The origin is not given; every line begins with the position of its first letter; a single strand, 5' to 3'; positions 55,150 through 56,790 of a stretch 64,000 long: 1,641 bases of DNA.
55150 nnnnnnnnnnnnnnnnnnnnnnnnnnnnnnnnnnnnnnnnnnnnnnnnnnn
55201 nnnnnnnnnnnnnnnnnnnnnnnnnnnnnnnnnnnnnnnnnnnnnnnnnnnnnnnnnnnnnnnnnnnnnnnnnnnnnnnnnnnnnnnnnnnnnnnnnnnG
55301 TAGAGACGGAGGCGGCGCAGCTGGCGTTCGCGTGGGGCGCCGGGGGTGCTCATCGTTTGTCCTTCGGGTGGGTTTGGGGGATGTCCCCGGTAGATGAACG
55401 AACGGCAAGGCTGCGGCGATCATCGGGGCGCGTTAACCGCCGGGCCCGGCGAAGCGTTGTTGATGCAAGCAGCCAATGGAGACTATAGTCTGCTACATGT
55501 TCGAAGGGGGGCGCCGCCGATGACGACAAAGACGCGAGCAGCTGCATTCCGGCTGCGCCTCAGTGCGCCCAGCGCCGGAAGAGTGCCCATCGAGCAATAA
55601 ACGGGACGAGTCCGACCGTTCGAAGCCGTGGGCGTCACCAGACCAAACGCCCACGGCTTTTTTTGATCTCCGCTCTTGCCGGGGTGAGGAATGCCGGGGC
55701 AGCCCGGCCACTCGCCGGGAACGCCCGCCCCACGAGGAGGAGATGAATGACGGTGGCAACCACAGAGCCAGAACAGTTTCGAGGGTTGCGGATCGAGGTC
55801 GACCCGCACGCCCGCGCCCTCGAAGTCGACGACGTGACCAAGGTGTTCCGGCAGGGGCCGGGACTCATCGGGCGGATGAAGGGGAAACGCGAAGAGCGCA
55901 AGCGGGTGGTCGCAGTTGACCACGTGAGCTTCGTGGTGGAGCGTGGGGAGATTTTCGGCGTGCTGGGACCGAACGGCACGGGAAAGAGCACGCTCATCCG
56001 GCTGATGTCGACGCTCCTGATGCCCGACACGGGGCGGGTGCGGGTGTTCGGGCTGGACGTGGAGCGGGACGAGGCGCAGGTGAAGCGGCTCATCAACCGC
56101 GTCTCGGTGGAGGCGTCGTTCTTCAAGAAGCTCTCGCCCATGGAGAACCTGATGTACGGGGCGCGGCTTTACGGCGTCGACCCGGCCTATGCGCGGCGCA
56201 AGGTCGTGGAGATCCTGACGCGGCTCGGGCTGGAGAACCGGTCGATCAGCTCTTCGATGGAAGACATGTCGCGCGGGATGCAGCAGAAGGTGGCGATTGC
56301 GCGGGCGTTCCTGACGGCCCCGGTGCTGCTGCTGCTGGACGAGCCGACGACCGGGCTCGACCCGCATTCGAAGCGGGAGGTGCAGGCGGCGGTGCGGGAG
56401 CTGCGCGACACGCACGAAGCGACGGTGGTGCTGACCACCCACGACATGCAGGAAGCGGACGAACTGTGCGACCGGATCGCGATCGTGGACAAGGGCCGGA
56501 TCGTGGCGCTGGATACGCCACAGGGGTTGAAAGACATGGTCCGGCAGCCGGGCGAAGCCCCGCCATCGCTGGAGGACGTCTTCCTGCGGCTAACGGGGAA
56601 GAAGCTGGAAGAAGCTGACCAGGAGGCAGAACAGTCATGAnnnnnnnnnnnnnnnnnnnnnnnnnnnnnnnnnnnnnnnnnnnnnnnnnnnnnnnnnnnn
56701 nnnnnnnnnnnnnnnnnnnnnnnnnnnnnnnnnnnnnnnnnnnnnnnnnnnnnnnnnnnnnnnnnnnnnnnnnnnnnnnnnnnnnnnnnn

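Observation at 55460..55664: Orphan promoter, ~170-nt leader and strong terminator upstream of the ABC-2 exporter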

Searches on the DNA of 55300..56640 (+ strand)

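Call 4: search_rna_families(source=window, start=55300, end=55800, threshold=evalue, max_evalue=10, show_alignments=3)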
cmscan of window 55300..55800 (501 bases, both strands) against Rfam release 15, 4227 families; matches with E-value up to 10: 6.
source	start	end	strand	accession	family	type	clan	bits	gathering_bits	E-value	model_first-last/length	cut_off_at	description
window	55618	55759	-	RF02344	ar14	Gene; sRNA;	-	16.7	58.8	0.72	1-123/123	no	Alphaproteobacterial ar14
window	55601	55664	+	RF02868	ncS037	Gene; sRNA;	-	16.1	112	2.8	1-152/152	no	Burkholderia sRNA 37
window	55623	55659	+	RF03978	mir-1269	Gene; miRNA;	-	16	100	7.8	1-90/90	no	mir-1269 microRNA precursor family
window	55623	55660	-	RF03808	mir-3957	Gene; miRNA;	-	15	84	7.3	21-58/77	no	mir-3957 microRNA precursor family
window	55415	55455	+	RF03142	L2-Alphaproteobacteria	Cis-reg; leader;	-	9.8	37.8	9.6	1-50/66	no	L2-Alphaproteobacteria ribosomal protein leader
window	55681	55716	+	RF01151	snoU82P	Gene; snRNA; snoRNA; CD-box;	-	9.5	42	8.5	1-55/55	no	Small nucleolar RNA U82P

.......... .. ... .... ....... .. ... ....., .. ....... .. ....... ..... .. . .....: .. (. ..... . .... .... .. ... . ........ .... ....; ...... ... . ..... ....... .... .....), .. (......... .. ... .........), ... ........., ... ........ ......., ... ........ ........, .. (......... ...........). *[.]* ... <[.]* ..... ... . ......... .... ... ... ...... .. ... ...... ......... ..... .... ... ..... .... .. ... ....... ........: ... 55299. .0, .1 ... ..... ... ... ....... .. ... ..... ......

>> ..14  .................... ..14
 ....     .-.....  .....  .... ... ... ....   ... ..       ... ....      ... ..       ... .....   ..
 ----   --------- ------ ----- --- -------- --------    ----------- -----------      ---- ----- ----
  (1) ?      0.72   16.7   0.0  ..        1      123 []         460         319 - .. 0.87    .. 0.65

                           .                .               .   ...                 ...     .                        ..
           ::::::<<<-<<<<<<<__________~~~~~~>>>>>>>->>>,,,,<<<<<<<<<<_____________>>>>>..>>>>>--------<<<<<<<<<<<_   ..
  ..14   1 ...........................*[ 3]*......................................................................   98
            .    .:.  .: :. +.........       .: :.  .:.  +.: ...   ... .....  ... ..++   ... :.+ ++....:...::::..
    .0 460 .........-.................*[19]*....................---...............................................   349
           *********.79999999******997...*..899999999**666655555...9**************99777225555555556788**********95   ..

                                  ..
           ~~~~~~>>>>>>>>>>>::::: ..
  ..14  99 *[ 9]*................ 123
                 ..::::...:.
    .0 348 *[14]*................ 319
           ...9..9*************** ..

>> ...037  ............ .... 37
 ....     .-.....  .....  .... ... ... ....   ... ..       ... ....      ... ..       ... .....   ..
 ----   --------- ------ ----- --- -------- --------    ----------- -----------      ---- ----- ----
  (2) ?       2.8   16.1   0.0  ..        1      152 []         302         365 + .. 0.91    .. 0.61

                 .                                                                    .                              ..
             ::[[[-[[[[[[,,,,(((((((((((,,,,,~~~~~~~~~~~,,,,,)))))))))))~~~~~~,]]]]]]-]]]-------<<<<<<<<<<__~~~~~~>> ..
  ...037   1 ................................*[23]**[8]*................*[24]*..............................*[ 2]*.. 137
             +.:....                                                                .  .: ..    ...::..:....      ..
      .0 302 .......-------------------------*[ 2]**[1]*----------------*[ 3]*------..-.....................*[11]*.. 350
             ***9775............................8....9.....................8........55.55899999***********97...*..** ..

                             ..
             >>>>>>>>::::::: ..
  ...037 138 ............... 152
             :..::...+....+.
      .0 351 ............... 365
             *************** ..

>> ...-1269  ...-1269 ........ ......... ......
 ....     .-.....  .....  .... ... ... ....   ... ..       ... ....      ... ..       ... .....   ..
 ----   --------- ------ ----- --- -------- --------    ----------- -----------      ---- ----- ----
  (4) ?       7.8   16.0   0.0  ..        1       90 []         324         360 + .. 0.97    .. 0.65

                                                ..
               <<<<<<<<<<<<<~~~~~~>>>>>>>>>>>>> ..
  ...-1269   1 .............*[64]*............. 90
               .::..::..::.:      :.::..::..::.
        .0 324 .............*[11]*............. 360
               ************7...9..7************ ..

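Call 49: search_rna_families(sources=[L087, L094, L110, L122, L059, L066], threshold=gathering)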
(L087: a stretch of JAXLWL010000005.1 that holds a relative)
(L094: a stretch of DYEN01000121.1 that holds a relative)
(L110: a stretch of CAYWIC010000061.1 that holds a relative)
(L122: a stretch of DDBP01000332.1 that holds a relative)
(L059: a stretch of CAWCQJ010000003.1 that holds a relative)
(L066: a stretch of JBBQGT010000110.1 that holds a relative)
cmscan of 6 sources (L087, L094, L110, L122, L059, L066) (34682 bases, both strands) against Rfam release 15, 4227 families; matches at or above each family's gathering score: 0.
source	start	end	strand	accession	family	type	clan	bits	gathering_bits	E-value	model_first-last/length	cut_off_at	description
